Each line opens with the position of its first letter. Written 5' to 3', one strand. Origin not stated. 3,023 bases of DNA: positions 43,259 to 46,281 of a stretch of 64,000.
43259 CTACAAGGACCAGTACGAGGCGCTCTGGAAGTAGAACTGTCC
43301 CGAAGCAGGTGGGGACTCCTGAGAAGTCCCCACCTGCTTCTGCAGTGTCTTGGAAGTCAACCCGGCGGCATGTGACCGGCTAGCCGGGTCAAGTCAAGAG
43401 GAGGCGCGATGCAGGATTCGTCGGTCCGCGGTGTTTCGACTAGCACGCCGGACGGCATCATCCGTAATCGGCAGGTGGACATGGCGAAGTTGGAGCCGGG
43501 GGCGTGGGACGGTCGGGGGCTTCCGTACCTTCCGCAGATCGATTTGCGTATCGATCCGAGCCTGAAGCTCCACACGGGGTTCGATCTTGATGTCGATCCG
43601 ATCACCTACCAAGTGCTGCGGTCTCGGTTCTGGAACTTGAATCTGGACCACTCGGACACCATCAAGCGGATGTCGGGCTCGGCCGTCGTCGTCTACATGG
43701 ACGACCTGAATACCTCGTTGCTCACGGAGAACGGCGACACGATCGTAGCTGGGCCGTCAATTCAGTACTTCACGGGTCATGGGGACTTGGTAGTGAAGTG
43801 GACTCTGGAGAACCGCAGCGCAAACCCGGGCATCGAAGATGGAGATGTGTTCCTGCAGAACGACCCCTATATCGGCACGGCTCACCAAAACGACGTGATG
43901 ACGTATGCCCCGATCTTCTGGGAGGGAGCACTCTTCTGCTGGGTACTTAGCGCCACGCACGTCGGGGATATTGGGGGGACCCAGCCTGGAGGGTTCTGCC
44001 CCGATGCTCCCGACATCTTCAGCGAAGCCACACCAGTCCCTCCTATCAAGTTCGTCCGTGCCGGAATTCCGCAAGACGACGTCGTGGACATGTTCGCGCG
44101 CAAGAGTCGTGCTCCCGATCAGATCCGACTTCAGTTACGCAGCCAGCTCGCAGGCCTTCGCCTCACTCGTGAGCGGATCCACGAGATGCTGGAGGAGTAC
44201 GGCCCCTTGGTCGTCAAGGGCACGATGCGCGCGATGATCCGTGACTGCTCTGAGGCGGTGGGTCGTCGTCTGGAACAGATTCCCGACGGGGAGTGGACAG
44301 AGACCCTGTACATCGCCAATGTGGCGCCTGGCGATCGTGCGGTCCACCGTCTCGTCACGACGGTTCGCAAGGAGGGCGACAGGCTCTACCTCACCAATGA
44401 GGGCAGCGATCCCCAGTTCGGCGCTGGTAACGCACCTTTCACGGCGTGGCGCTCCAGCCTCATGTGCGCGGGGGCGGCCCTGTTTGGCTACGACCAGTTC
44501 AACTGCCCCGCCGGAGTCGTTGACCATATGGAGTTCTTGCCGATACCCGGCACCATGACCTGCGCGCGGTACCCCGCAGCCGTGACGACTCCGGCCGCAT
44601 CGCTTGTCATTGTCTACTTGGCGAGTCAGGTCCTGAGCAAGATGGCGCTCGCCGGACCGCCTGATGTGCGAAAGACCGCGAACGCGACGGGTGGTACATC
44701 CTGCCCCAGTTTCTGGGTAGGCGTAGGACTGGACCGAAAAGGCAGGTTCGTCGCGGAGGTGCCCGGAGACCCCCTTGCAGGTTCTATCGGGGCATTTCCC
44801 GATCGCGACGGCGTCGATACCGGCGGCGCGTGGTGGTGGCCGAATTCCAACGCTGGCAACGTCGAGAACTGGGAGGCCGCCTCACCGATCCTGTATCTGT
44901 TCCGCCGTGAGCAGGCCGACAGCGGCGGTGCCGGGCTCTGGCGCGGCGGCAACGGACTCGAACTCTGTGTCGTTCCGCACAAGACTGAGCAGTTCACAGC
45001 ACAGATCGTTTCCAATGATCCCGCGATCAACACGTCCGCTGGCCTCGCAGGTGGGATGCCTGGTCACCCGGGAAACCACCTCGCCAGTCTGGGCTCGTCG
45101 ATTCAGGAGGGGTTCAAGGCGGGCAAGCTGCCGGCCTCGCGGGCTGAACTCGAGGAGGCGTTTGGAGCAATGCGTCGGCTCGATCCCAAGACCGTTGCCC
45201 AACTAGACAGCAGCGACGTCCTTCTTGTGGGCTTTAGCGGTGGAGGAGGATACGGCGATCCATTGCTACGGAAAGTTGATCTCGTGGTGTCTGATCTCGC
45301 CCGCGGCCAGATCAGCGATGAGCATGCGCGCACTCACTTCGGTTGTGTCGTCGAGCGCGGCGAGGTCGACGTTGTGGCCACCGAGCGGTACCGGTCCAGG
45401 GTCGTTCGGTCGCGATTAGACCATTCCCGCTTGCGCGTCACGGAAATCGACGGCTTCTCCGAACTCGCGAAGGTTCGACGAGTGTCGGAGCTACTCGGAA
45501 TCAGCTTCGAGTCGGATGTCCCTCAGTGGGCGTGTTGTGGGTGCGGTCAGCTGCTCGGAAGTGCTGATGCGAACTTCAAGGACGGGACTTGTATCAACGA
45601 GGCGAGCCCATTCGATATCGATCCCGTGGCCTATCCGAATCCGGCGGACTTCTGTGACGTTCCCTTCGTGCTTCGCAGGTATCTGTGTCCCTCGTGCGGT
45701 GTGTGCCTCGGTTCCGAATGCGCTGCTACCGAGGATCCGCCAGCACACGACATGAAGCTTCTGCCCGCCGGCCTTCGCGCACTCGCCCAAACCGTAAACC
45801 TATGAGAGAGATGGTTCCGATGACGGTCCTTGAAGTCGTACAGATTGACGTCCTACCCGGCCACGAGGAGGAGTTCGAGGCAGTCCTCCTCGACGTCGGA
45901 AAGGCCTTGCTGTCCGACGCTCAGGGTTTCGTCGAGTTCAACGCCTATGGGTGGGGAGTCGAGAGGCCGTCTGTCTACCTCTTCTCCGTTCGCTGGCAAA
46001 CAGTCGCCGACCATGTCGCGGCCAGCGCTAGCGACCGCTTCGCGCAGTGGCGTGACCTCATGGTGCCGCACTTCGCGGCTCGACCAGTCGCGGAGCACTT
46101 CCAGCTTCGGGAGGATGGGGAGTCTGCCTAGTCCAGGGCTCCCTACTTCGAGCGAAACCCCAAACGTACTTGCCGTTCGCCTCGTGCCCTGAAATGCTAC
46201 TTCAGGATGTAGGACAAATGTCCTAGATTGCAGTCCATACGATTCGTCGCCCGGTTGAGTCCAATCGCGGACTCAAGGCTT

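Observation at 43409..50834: Unusual hydantoinase/acetone-carboxylase-type locus: HyuB-gamma fusion, ABM, second HyuB-gamma fusion, single HyuA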

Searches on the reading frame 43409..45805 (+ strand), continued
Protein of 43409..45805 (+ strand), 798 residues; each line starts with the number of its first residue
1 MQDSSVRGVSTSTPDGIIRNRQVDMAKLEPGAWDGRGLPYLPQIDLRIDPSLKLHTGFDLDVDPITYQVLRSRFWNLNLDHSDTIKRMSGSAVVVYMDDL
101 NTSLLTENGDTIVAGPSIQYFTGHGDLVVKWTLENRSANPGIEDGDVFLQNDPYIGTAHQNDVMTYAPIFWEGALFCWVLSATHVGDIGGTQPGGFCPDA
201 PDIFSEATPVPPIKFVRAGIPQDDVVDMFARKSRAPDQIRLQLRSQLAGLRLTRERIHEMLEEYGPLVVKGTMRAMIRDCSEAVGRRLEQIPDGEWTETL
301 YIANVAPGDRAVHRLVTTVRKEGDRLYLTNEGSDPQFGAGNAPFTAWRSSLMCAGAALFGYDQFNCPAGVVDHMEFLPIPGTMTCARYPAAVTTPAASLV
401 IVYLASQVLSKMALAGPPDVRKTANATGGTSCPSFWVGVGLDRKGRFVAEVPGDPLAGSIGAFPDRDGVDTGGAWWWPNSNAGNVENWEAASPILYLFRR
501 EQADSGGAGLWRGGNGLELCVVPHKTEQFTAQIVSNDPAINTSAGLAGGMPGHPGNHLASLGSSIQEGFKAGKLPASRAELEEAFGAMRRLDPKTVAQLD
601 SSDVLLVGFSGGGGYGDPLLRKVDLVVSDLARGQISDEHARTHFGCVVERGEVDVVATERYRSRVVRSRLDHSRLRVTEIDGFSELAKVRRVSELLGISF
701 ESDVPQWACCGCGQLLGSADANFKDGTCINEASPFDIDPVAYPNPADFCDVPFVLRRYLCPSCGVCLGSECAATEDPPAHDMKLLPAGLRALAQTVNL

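Call 72: fold_search(model_id=the predicted structure, library=pdb)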
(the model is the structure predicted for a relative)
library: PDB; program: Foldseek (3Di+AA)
matches with E <= 10: 660; with E <= 0.001: 12
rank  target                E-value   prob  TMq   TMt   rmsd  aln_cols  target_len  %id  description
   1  5l9w_A                2.8e-41  1.00  0.66  0.76   4.5       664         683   23  Crystal structure of the Apc core complex (released 2017-01-18)
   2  5m45_A                6.2e-39  1.00  0.67  0.70   3.9       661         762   23  Structure of Acetone Carboxylase purified from Xanthobacter autotrophicus (released 2017-08-09)
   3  9h03_A                1.7e-37  1.00  0.61  0.39   4.2       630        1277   24  NMHase, dihydrouridine, 2.1A, CC_mask=0.7859 (released 2025-10-15)
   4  5svc_A                4.0e-37  1.00  0.66  0.69   3.9       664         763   23  Mechanism of ATP-Dependent Acetone Carboxylation, Acetone Carboxylase nucleotide-free structure (released 2017-08-09)
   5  5svb_A                9.6e-37  1.00  0.63  0.67   4.4       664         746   23  Mechanism of ATP-Dependent Acetone Carboxylation, Acetone Carboxylase AMP bound structure (released 2017-08-09)
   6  5svb_D                5.4e-36  1.00  0.64  0.68   4.2       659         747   23  Mechanism of ATP-Dependent Acetone Carboxylation, Acetone Carboxylase AMP bound structure (released 2017-08-09)
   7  6yra_B                3.9e-34  1.00  0.62  0.83   3.7       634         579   23  Crystal structure of ATP-dependent caprolactamase from Pseudomonas jessenii (released 2021-04-21)
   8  5svb_C                7.8e-05  1.00  0.10  0.46  11.3       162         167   18  Mechanism of ATP-Dependent Acetone Carboxylation, Acetone Carboxylase AMP bound structure (released 2017-08-09)
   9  5m45_C                8.2e-05  1.00  0.11  0.46  11.4       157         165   16  Structure of Acetone Carboxylase purified from Xanthobacter autotrophicus (released 2017-08-09)
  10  5svb_F                8.7e-05  1.00  0.10  0.46  11.3       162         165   18  Mechanism of ATP-Dependent Acetone Carboxylation, Acetone Carboxylase AMP bound structure (released 2017-08-09)
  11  5svc_C                1.8e-04  1.00  0.12  0.48  11.8       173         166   16  Mechanism of ATP-Dependent Acetone Carboxylation, Acetone Carboxylase nucleotide-free structure (released 2017-08-09)
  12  5l9w_C                7.6e-04  1.00  0.11  0.62   4.1       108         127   24  Crystal structure of the Apc core complex (released 2017-01-18)
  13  4lrx_C                4.1e-03  0.85  0.12  0.26  18.7       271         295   12  Crystal Structure of the E.coli DhaR(N)-DhaK complex (released 2014-01-29)
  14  4lrz_H                6.6e-03  0.75  0.11  0.24  19.7       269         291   12  Crystal Structure of the E.coli DhaR(N)-DhaL complex (released 2014-01-29)
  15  4lry_C                1.1e-02  0.75  0.12  0.25  18.3       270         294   11  Crystal Structure of the E.coli DhaR(N)-DhaK(T79L) complex (released 2014-01-29)
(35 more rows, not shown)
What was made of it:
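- On Hydantoinase/ketone-carboxylase family: Foldseek TM-scores, normalised by target length, are 0.67-0.83 against ApcD, AcxB and CapB (call 72).
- CapB and NMHase are good structural matches (call 72).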

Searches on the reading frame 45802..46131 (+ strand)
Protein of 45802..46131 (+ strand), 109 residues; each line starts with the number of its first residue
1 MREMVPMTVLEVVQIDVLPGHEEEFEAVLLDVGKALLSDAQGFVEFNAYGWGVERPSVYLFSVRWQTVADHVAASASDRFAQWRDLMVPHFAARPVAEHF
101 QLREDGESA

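Call 3: search_protein_families(library=pfam, proteins=[window:45802-46131:+], max_evalue=0.01)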
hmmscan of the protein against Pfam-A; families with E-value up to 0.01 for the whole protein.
window:45802-46131:+ (109 aa): 1 family
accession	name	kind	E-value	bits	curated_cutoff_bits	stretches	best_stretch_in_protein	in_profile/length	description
PF03992.22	ABM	-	4.8e-09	36.7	23.1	1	9-85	2-77/78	Antibiotic biosynthesis monooxygenase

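Call 9: search_protein_families(library=ncbifam, proteins=[window:45802-46131:+], max_evalue=0.001)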
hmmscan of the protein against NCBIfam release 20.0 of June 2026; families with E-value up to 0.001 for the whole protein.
window:45802-46131:+ (109 aa): 1 family
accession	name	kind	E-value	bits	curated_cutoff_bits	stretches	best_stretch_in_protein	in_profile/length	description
NF053649.1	HemeDegHumQ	equivalog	0.00062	20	130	1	16-82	9-75/102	heme-degrading protein HmuQ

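Call 37: find_homologous_proteins(query=window:45802-46131:+, max_evalue=0.001)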
Query window:45802-46131:+ (109 aa): 4 proteins with E <= 0.001 among 7 candidates.
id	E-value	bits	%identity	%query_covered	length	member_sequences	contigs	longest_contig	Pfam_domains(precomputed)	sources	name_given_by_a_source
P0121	8.7e-62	224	100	94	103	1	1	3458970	PF03992.23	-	-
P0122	5.2e-32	128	61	86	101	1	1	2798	PF03992.23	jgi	-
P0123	7.3e-32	128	61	86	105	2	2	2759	PF03992.23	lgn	-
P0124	6.2e-30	122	58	86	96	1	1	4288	PF03992.23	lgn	-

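Call 38: find_encoding_contigs(protein=P0124, flank=5000, max_places=3)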
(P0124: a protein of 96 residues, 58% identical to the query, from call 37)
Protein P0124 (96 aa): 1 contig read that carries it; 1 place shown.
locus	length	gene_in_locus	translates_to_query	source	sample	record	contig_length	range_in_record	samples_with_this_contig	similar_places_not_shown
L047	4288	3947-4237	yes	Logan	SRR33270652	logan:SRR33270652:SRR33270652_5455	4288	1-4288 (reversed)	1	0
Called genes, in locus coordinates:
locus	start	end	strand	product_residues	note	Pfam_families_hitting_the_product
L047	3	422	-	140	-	?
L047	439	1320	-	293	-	PF01149:Fapy_DNA_glyco, PF06831:H2TH, PF06827:zf-FPG_IleRS (weak)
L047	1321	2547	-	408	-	PF13336:AcetylCoA_hyd_C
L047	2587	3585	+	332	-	PF04321:RmlD_sub_bind, PF01370:Epimerase, PF16363:GDP_Man_Dehyd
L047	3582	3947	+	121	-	PF03992:ABM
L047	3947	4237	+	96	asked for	PF03992:ABM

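Call 39: find_encoding_contigs(protein=P0122, flank=5000, max_places=3)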
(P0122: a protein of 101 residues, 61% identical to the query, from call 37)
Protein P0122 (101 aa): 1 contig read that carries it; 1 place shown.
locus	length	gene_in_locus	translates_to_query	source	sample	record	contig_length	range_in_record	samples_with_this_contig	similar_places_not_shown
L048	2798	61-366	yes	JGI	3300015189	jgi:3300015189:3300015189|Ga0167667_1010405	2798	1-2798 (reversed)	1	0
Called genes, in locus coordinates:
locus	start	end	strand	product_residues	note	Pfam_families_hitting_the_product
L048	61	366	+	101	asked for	PF03992:ABM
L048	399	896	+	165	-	PF27105:Rv1265_N, PF27540:Mb1296_C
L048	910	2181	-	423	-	PF00890:FAD_binding_2 (faint), PF01266:DAO (weak), PF01494:FAD_binding_3, PF04820:Trp_halogenase (faint), PF05834:Lycopene_cycl (faint), PF07992:Pyr_redox_2, PF12831:FAD_oxidored (weak)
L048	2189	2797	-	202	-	?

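Call 40: find_encoding_contigs(protein=P0123, flank=5000, max_places=3)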
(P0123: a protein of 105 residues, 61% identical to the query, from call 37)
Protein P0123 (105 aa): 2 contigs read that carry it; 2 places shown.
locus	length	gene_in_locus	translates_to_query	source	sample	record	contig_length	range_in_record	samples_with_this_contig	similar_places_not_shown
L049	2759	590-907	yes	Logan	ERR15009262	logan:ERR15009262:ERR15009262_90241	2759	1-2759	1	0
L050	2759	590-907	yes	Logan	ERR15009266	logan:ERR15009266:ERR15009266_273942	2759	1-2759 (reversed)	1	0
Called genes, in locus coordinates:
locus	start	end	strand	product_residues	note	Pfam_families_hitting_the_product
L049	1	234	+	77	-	?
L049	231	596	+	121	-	PF03992:ABM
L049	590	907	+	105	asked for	PF03992:ABM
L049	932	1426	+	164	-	PF27105:Rv1265_N, PF27540:Mb1296_C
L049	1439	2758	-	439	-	?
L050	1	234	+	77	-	?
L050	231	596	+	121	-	PF03992:ABM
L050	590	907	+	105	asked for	PF03992:ABM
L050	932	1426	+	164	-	PF27105:Rv1265_N, PF27540:Mb1296_C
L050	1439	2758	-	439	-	?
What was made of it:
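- The ABM homologues sit in unrelated contexts (calls 37-40).
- Tried and rejected: Its only close homologues sit in ABM-ABM-Rv1265-like contexts (calls 37-40).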

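Call 67: predict_structure(alignment_id=A2)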
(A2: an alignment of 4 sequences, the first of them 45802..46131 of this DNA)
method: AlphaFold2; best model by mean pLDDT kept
length: 109 residues; sequences in the alignment: 4
mean_pLDDT: 75.8   pTM: 0.66
mean pLDDT of the five models: 75.8, 75.4, 66.4, 65.5, 65.0
residues with pLDDT >= 90: 0; 70-90: 87; 50-70: 22; < 50: 0
segments of 3 or more residues with pLDDT < 50: none
pLDDT, mean of each block of 10 residues (from residue 1): 74 85 77 70 73 75 76 68 83 84 67
secondary structure, 60 per line:
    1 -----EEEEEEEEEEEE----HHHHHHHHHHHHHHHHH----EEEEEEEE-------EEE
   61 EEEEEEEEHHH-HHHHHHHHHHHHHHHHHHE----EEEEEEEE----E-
elements in order: E6-17 H22-38 E43-50 E58-68 H73-90 E96-103

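Call 69: fold_search(model_id=the predicted structure, library=pdb)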
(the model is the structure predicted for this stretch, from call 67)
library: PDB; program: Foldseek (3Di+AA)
matches with E <= 10: 1359; with E <= 0.001: 35
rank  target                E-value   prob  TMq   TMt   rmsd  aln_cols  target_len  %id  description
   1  3gz7_B                1.5e-06  1.00  0.57  0.62   4.1        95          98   28  Crystal structure of Putative antibiotic biosynthesis monooxygenase (NP_888398.1) from BORDETELLA BRONCHISEPTICA at 2. (released 2009-04-21)
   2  3gz7_A                3.6e-06  1.00  0.57  0.62   4.0        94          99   30  Crystal structure of Putative antibiotic biosynthesis monooxygenase (NP_888398.1) from BORDETELLA BRONCHISEPTICA at 2. (released 2009-04-21)
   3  4dpo_A                5.8e-05  1.00  0.58  0.61   4.0       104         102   15  Crystal structure of a conserved protein MM_1583 from Methanosarcina mazei Go1 (released 2012-02-29)
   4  4dpo_B                9.8e-05  1.00  0.57  0.60   4.0       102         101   16  Crystal structure of a conserved protein MM_1583 from Methanosarcina mazei Go1 (released 2012-02-29)
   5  2omo_D                1.0e-04  1.00  0.59  0.61   5.8       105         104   10  Putative antibiotic biosynthesis monooxygenase from Nitrosomonas europaea (released 2007-01-30)
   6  3bm7                  1.4e-04  1.00  0.58  0.60   4.2        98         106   22  CRYSTAL STRUCTURE OF A PUTATIVE ANTIBIOTIC BIOSYNTHESIS MONOOXYGENASE (CC_2132) FROM CAULOBACTER CRESCENTUS CB15 AT 1.35 (released 2007-12-25)
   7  9lmm_B                1.4e-04  1.00  0.54  0.60   4.3       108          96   17  An antibiotic biosynthesis monooxygenase family protein from Streptomyces sp. MA37 (released 2025-11-26)
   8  9lmn_A                1.6e-04  1.00  0.57  0.21   3.7        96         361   18  Crystal structure of a polyketide ABM/SchA-like domain-containing protein WhiE-ORFI from Streptomyces coelicolor (released 2025-11-26)
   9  2omo_C                2.0e-04  1.00  0.59  0.61   3.3        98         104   11  Putative antibiotic biosynthesis monooxygenase from Nitrosomonas europaea (released 2007-01-30)
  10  2omo_G                2.3e-04  1.00  0.59  0.63   3.4        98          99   11  Putative antibiotic biosynthesis monooxygenase from Nitrosomonas europaea (released 2007-01-30)
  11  2gff_A                2.8e-04  1.00  0.56  0.61   4.1        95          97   14  Crystal Structure of Yersinia pestis LsrG (released 2007-04-03)
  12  4zos_C                3.3e-04  1.00  0.60  0.62   4.6       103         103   12  2.20 Angstrom resolution crystal structure of protein YE0340 of unidentified function from Yersinia enterocolitica sub (released 2015-06-17)
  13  2qyc_A                3.3e-04  1.00  0.55  0.58   4.2       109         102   16  Crystal structure of a dimeric ferredoxin-like protein (bb1511) from bordetella bronchiseptica rb50 at 1.90 A resoluti (released 2007-08-28)
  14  2omo_F                3.8e-04  1.00  0.56  0.61   3.6        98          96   12  Putative antibiotic biosynthesis monooxygenase from Nitrosomonas europaea (released 2007-01-30)
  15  2omo_A                4.3e-04  1.00  0.58  0.59   4.0        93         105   14  Putative antibiotic biosynthesis monooxygenase from Nitrosomonas europaea (released 2007-01-30)
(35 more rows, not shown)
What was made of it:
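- On ABM (antibiotic biosynthesis monooxygenase, PF03992) superfamily: The AlphaFold2 model has E-H-E-E-H-E topology, and its top Foldseek hits are ABM proteins (calls 67, 69).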
